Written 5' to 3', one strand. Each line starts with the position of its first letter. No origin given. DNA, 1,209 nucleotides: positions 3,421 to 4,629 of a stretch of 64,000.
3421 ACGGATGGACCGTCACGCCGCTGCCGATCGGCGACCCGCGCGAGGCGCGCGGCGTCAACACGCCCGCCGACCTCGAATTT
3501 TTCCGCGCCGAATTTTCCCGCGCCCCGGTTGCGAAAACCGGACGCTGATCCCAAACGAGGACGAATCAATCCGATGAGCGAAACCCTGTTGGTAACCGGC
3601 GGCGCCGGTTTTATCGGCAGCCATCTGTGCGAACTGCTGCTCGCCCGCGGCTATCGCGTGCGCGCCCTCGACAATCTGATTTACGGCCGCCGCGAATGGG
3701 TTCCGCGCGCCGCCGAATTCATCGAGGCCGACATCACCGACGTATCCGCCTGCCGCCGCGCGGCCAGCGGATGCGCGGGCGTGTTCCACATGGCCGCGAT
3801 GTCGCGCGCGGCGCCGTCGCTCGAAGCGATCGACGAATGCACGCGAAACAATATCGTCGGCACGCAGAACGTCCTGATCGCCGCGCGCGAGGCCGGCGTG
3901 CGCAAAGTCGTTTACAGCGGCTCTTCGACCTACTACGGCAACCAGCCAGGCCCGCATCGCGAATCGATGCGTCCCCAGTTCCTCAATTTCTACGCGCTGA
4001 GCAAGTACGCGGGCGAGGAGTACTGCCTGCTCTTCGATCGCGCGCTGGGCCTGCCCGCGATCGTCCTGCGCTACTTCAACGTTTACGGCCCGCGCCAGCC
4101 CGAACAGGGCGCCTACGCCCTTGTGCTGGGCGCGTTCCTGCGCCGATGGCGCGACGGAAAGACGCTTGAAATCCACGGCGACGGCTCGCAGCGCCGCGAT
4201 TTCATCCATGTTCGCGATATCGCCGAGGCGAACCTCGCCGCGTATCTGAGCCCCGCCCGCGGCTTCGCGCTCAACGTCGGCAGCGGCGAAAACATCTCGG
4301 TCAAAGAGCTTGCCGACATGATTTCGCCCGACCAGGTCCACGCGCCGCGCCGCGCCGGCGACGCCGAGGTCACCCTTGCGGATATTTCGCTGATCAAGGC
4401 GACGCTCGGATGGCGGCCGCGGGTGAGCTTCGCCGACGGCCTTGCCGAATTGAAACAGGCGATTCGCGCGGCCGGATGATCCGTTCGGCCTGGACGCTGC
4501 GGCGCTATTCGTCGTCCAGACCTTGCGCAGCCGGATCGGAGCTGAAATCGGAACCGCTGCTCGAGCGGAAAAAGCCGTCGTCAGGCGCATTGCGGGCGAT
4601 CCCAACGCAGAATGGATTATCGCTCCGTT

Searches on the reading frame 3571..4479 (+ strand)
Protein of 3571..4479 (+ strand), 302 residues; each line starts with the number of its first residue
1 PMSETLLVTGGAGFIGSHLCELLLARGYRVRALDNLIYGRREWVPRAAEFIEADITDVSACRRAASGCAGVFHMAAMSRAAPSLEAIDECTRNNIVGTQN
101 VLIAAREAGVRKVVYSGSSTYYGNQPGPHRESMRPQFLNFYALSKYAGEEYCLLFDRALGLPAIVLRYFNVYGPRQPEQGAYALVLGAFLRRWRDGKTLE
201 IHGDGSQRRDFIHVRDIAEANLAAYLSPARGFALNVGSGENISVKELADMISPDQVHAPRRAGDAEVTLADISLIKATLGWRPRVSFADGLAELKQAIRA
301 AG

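Call 3: search_protein_families(library=pfam, proteins=[window:3571-4479:+], max_evalue=0.1)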
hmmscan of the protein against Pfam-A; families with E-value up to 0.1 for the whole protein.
window:3571-4479:+ (302 aa): 10 families
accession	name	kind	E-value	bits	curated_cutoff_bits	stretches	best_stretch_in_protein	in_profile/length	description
PF01370.27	Epimerase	-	9.6e-60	202.4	20.9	1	7-237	2-240/240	NAD dependent epimerase/dehydratase family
PF16363.11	GDP_Man_Dehyd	-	9e-46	157.3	27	1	7-293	1-331/332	GDP-mannose 4,6 dehydratase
PF01073.25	3Beta_HSD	-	6.3e-22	78.3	22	1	7-224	1-228/280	3-beta hydroxysteroid dehydrogenase/isomerase family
PF13460.12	NAD_binding_10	-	2.5e-13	50.7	27.2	1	10-151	1-130/184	NAD(P)H-binding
PF04321.23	RmlD_sub_bind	-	7.7e-13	48.6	27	1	5-227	2-199/287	RmlD substrate binding domain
PF02719.21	Polysacc_synt_2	-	5.1e-11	42.7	20.2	1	6-115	1-125/293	Polysaccharide biosynthesis protein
PF07993.18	NAD_binding_4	-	6.3e-10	39.1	20.1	1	62-182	83-216/258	Male sterility protein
PF05368.20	NmrA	-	2e-08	34.6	27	1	3-117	2-106/298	NmrA-like family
PF00106.31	adh_short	-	0.0025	17.7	26.6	1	5-68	2-71/195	short chain dehydrogenase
PF08659.16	KR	-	0.024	15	22.6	0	5-41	2-34/180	KR domain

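Call 4: search_protein_families(library=ncbifam, proteins=[window:3571-4479:+], max_evalue=0.1)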
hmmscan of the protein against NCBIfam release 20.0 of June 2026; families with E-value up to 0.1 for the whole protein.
window:3571-4479:+ (302 aa): 40 families (the best 25 are shown)
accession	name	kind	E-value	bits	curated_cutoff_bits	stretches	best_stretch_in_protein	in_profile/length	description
TIGR01179.1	galE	equivalog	5.4e-44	150.4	262.3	1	6-286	2-312/332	UDP-glucose 4-epimerase GalE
TIGR04180.1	EDH_00030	hypoth_equivalog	5.8e-38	130.6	475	1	7-252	2-253/297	NAD-dependent 4,6-dehydratase LegB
NF011728.1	PRK15181.1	equivalog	6.7e-35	120.7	760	1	6-292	18-331/348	Vi polysaccharide biosynthesis UDP-N-acetylglucosaminuronic acid C-4 epimerase TviC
TIGR02197.1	heptose_epim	equivalog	3.6e-30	105.2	274.6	1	6-252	1-257/316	ADP-glyceromanno-heptose 6-epimerase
TIGR01181.1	dTDP_gluc_dehyt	equivalog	1.1e-29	103.6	365.1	1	6-293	2-306/321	dTDP-glucose 4,6-dehydratase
TIGR03466.1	HpnA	hypoth_equivalog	5.3e-27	94.6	367.65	1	6-252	3-243/327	hopanoid-associated sugar epimerase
NF042422.1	oxyalk_red_OleD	equivalog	8e-27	94.5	580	1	6-231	3-221/329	2-alkyl-3-oxoalkanoate reductase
NF007956.0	PRK10675.1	subfamily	1.1e-24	87.2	394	2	6-173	3-182/338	UDP-glucose 4-epimerase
NF042423.1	oxyalk_red_Shew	equivalog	2.5e-21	76.1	580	1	5-225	10-221/331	2-alkyl-3-oxoalkanoate reductase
NF047922.1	GDPFucSynFcl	equivalog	2e-19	70.2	500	1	92-295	79-298/308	GDP-L-fucose synthase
NF008360.0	PRK11150.1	equivalog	1.3e-17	64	452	1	6-251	2-250/310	ADP-glyceromanno-heptose 6-epimerase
NF007490.0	PRK10084.1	subfamily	1.2e-16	60.7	649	2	141-291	167-327/361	dTDP-glucose 4,6-dehydratase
NF058621.1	DiazavRedAvaA7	equivalog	6.3e-16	58.9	400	1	6-232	3-226/304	3-diazoavenalumate denitrifying reductase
NF052578.1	StrlDmthSdmBMthl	equivalog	3e-14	53.5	600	1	5-253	2-243/328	sterol demethylase protein SdmB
NF007582.0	PRK10217.1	equivalog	8e-14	51.5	698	2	141-240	160-255/355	dTDP-glucose 4,6-dehydratase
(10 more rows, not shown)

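Call 57: search_solved_structures(query=window:3571-4476:+, max_evalue=1e-20)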
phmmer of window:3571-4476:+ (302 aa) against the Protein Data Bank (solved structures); distinct sequences matched with E-value up to 1e-20: 60.
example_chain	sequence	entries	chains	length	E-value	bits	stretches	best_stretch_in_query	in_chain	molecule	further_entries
6wjb_A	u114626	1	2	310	2.5e-46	161.6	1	3-295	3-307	NAD-dependent epimerase/dehydratase family protein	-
4zrm_A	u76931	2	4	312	3.2e-46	161.2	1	5-292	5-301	UDP-glucose 4-epimerase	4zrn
6wj9_A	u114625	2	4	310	2.2e-45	158.5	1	3-295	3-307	NAD-dependent epimerase/dehydratase family protein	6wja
2p5u_A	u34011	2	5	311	2.4e-43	151.8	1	6-292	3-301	UDP-glucose 4-epimerase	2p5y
3icp_A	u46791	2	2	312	2e-42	148.8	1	6-292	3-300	NAD-dependent epimerase/dehydratase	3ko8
10ke_A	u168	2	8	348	6.2e-42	147.2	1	6-291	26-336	Capsular polysaccharide biosynthesis protein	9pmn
1sb8_A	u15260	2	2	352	5.3e-41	144.1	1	5-292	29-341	wbpP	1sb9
6dnt_A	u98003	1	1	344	1.9e-40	142.3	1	5-282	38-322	NAD-dependent epimerase/dehydratase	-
7ys8_A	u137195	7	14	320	3.6e-40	141.4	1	6-293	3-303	UDP-glucose 4-epimerase | UDP-glucose 4-epimerase along with EC 5.1.3.2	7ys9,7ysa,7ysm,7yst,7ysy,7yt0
3ruc_A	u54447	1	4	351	1.7e-37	132.6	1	4-291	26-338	WbgU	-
3ru7_A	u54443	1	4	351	4.3e-37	131.3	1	4-291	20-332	WbgU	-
3ru9_A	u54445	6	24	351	4.3e-37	131.3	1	4-291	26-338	WbgU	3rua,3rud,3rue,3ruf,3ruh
3lu1_A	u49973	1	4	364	4.9e-37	131.1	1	4-291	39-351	WbgU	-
6kv9_A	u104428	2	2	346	1.5e-36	129.5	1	6-293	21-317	MoeE5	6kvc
3aw9_A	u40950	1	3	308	1.4e-35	126.3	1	6-292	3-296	NAD-dependent epimerase/dehydratase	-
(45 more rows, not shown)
